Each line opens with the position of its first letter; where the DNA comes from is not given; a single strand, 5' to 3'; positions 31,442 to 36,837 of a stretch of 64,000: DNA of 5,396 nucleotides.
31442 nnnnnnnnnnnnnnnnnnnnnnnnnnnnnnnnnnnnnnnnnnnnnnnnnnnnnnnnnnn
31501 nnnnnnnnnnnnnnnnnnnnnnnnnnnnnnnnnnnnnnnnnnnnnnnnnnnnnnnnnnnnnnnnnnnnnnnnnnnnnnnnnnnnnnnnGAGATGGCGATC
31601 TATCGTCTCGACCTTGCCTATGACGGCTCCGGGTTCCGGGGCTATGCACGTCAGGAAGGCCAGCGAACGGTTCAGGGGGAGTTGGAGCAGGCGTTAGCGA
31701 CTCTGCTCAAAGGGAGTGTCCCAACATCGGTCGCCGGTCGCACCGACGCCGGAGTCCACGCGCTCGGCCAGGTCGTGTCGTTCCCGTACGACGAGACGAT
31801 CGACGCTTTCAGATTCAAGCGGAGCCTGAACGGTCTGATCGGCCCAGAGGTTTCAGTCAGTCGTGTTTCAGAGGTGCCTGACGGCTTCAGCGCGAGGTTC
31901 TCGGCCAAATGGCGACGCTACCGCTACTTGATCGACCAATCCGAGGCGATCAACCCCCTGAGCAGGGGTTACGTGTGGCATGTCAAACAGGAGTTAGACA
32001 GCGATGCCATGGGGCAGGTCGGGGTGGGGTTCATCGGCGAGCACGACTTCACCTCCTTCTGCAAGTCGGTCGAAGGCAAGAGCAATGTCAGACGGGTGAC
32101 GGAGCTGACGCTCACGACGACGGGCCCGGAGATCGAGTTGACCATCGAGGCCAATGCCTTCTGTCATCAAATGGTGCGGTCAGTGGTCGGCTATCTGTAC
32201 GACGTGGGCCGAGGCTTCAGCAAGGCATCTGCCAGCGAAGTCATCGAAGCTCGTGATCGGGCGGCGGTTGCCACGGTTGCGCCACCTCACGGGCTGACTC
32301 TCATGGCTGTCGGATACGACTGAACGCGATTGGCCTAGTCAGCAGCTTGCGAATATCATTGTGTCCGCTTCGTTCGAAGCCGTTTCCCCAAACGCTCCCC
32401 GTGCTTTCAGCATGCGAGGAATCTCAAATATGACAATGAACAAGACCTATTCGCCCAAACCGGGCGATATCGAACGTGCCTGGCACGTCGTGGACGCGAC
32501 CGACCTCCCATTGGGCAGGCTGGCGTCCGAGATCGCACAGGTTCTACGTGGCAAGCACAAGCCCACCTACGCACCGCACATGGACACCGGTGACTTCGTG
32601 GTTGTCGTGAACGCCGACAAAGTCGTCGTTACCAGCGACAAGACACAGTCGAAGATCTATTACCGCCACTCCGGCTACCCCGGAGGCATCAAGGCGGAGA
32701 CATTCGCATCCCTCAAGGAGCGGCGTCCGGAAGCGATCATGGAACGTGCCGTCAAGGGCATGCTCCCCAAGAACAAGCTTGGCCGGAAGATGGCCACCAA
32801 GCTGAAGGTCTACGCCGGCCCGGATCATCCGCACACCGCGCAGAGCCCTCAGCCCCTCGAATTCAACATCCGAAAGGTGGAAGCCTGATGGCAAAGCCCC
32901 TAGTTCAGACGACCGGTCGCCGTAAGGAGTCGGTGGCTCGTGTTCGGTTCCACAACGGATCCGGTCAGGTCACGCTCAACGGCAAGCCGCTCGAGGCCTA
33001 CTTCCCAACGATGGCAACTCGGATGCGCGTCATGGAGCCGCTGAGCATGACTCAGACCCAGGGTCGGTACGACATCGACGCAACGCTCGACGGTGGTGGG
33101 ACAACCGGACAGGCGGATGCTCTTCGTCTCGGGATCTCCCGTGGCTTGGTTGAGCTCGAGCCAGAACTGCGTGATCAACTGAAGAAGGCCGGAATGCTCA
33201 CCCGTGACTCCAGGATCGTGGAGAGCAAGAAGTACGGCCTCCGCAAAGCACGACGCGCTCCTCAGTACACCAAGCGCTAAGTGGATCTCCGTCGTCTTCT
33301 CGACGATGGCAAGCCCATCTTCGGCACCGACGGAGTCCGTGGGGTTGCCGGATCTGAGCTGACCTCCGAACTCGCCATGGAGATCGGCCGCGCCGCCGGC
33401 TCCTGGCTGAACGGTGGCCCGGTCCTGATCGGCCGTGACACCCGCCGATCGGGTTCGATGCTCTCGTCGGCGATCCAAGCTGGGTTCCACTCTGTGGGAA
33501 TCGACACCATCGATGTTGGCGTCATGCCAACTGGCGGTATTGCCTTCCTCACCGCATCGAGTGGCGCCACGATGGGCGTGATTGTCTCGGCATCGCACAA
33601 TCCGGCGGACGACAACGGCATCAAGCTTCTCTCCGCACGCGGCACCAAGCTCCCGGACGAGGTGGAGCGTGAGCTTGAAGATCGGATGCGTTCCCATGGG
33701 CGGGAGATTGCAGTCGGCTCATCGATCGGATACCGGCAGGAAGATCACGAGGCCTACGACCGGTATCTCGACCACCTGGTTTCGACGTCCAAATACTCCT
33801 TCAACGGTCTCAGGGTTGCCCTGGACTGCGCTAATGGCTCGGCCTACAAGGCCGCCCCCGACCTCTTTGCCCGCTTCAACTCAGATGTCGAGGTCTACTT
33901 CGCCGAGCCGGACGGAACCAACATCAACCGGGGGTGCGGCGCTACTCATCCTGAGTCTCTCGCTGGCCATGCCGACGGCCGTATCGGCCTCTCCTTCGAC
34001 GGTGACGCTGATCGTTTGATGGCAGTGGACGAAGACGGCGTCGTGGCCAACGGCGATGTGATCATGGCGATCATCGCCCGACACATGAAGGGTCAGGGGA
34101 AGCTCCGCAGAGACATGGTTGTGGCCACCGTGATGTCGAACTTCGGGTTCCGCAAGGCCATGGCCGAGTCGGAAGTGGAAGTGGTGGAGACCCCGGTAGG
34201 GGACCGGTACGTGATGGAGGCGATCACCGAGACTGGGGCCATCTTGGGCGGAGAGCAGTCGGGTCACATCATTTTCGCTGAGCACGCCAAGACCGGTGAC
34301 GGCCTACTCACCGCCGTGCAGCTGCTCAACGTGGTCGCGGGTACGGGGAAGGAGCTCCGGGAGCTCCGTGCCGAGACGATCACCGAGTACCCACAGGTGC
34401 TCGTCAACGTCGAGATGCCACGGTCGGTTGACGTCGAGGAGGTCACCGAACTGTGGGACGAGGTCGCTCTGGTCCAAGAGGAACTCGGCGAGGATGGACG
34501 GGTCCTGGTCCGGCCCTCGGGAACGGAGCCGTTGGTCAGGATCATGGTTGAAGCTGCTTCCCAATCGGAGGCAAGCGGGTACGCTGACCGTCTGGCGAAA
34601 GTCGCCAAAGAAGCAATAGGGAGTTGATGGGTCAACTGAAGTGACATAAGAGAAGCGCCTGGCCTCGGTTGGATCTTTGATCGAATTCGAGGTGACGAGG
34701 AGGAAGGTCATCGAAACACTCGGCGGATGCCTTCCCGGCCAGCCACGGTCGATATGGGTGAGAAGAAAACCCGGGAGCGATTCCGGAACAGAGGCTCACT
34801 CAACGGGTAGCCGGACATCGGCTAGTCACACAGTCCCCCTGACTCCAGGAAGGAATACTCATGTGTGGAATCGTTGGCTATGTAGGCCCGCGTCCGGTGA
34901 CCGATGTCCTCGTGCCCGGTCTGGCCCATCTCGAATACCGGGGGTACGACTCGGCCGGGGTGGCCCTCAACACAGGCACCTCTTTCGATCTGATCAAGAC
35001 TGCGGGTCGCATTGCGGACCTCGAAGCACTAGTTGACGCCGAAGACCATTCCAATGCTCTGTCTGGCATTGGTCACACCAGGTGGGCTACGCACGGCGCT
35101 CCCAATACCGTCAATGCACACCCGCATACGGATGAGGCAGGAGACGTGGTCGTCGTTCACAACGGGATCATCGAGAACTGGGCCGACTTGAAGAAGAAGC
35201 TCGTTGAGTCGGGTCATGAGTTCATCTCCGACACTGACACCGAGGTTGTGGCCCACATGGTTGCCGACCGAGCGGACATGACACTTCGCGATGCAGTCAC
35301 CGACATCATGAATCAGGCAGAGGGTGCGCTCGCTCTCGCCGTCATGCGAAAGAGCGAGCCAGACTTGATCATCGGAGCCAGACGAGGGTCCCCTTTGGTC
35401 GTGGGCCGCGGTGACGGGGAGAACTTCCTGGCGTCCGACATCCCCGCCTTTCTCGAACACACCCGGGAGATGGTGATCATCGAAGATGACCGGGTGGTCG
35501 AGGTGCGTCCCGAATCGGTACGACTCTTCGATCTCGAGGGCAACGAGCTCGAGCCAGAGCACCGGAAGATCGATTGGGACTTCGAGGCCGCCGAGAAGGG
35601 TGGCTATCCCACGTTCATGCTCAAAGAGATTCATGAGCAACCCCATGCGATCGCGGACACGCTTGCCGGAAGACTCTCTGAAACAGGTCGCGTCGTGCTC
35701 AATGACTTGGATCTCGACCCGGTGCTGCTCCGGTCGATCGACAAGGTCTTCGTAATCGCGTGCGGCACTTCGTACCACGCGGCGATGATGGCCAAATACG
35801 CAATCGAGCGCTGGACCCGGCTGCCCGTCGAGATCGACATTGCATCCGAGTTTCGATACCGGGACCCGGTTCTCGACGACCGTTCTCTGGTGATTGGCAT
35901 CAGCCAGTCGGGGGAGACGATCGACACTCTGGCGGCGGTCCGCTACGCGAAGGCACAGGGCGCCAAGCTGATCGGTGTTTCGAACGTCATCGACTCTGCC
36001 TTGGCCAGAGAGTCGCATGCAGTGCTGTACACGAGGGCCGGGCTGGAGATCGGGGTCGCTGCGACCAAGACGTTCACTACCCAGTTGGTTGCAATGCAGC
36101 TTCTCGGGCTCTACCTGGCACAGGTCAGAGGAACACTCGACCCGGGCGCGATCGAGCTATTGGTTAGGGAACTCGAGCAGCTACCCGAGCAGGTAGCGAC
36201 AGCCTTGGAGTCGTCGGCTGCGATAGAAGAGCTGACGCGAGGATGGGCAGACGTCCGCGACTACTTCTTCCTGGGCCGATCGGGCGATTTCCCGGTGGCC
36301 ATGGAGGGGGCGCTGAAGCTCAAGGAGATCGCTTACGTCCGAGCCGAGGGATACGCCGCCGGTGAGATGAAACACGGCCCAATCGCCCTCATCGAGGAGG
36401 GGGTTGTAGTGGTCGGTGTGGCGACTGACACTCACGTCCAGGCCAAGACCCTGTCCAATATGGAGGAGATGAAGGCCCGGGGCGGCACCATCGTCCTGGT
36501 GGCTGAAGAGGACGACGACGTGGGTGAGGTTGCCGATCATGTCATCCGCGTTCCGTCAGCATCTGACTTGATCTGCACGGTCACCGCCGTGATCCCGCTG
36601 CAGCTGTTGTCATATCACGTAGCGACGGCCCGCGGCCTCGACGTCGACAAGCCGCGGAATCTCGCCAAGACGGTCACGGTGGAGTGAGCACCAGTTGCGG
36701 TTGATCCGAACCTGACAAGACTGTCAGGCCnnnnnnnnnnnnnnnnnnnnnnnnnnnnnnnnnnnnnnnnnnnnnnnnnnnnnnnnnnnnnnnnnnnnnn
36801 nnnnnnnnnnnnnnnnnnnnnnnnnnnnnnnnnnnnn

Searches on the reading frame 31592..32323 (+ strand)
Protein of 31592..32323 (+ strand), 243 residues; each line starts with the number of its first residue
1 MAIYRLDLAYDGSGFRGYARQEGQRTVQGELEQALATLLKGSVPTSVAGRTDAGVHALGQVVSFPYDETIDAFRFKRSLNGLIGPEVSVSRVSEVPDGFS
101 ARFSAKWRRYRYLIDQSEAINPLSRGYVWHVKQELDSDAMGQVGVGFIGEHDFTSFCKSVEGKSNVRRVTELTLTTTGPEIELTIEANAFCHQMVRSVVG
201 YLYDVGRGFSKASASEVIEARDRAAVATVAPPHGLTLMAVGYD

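Call 6: search_protein_families(library=pfam, proteins=[window:31592-32323:+], max_evalue=1)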
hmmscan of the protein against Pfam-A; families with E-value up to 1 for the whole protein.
window:31592-32323:+ (243 aa): 1 family
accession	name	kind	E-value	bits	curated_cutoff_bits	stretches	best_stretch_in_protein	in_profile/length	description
PF01416.25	PseudoU_synth_1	-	6.1e-30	104.3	23.3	2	147-243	5-108/108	tRNA pseudouridine synthase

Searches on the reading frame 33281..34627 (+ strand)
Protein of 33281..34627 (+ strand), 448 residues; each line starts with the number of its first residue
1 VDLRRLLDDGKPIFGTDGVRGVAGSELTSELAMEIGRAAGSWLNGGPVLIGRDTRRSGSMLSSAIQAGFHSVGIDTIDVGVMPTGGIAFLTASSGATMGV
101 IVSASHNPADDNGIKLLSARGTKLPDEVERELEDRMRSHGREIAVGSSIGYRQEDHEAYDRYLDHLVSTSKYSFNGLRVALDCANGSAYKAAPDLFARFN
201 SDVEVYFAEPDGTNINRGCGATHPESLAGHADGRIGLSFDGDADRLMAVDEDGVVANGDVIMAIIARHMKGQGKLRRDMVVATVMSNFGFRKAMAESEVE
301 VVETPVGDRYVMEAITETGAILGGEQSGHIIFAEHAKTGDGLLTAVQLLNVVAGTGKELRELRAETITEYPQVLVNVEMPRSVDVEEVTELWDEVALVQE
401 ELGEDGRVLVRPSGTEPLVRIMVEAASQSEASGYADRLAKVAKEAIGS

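Call 6: search_protein_families(library=pfam, proteins=[window:33281-34627:+], max_evalue=1)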
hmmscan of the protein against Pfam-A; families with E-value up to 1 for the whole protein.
window:33281-34627:+ (448 aa): 4 families
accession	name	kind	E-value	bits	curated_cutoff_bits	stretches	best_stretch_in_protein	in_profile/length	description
PF02878.22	PGM_PMM_I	-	2.5e-37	128.1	22.5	1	13-138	3-133/138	Phosphoglucomutase/phosphomannomutase, alpha/beta/alpha domain I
PF02880.22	PGM_PMM_III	-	3.5e-36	124.3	20.7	1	257-370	1-115/115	Phosphoglucomutase/phosphomannomutase, alpha/beta/alpha domain III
PF00408.26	PGM_PMM_IV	-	1.1e-18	67.4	23.1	1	374-440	1-67/68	Phosphoglucomutase/phosphomannomutase, C-terminal domain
PF02879.22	PGM_PMM_II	-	4.9e-12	46.7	29.3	1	161-253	2-103/103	Phosphoglucomutase/phosphomannomutase, alpha/beta/alpha domain II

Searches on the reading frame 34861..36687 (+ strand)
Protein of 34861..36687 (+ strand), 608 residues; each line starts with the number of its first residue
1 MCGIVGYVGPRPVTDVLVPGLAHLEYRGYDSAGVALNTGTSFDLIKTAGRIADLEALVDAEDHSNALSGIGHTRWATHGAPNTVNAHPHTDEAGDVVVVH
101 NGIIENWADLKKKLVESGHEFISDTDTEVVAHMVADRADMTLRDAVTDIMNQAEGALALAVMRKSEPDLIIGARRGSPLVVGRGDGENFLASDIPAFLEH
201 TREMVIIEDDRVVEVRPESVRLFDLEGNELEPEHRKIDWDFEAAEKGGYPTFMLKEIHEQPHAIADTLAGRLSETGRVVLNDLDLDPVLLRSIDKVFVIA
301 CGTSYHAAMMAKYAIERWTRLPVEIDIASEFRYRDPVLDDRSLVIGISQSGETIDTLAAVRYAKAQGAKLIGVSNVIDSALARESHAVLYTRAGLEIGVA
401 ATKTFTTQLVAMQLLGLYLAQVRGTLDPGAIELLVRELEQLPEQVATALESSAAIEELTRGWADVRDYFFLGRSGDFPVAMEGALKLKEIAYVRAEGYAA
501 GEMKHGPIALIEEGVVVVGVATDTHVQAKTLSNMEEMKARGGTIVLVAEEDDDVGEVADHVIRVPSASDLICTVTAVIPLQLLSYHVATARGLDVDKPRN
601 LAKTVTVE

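Call 6: search_protein_families(library=pfam, proteins=[window:34861-36687:+], max_evalue=1)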
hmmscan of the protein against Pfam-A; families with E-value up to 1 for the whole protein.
window:34861-36687:+ (608 aa): 5 families
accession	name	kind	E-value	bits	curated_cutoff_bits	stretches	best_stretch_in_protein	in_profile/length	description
PF01380.27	SIS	-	1.2e-52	177.7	25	2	290-415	2-128/131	SIS domain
PF13522.11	GATase_6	-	1.8e-18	67.2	27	1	68-188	12-125/130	Glutamine amidotransferase domain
PF13537.11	GATase_7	-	1.7e-13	51.1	25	1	86-198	13-122/123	Glutamine amidotransferase domain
PF13230.11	GATase_4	-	0.0022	17.4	23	1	66-131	71-134/272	Glutamine amidotransferases class-II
PF13580.11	SIS_2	-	0.018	15.5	27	1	339-374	102-137/138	SIS domain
